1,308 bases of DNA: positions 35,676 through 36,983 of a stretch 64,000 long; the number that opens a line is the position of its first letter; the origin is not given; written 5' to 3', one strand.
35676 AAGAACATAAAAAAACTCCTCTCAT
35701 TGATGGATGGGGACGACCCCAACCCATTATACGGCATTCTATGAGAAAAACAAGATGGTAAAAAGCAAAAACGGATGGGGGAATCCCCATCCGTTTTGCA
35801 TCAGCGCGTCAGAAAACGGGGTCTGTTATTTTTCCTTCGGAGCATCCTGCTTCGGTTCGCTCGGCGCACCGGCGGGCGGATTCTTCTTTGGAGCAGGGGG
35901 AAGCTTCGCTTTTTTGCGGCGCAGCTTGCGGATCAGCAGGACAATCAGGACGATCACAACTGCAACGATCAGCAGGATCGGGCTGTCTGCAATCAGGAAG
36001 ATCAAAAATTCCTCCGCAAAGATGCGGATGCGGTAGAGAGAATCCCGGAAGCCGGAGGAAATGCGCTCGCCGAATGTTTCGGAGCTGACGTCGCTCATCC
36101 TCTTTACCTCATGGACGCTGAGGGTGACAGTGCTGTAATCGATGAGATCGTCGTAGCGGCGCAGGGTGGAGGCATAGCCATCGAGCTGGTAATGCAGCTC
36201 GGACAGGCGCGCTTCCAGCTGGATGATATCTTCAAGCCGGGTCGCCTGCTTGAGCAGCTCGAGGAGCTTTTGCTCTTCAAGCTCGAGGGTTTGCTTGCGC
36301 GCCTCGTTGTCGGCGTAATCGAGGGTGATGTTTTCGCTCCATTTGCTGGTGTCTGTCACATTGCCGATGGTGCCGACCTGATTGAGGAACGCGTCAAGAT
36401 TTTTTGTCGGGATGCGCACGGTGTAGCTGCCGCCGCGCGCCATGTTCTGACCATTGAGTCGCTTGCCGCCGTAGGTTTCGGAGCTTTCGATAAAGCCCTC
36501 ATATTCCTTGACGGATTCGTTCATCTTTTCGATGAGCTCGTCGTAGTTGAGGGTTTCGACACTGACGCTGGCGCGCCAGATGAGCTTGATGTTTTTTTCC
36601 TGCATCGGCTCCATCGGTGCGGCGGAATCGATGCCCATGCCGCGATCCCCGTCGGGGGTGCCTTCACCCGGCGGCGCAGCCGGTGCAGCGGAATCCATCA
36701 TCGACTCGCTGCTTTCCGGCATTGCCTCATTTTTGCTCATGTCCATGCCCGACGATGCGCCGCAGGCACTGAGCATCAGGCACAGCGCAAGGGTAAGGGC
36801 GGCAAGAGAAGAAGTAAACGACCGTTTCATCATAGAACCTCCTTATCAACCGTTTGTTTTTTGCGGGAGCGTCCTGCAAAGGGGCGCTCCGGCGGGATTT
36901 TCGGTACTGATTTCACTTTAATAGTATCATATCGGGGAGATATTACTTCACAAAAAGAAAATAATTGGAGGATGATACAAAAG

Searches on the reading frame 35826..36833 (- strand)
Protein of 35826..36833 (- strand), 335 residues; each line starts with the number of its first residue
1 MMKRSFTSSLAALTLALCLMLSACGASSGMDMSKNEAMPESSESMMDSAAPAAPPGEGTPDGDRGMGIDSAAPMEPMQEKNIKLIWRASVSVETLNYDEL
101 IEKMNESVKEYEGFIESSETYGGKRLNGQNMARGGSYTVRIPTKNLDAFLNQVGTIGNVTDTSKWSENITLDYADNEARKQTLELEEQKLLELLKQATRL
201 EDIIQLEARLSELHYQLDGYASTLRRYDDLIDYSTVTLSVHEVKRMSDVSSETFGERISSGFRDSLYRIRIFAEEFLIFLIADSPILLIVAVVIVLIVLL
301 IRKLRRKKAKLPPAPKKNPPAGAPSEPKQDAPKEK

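Call 23: search_protein_families(library=pfam, proteins=[window:35826-36833:-], max_evalue=0.001)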
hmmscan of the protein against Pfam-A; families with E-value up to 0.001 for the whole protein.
window:35826-36833:- (335 aa): 1 family
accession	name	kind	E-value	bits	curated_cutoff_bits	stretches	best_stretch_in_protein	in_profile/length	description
PF14257.11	DUF4349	-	8.9e-56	189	27.7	1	83-298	2-212/213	Domain of unknown function (DUF4349)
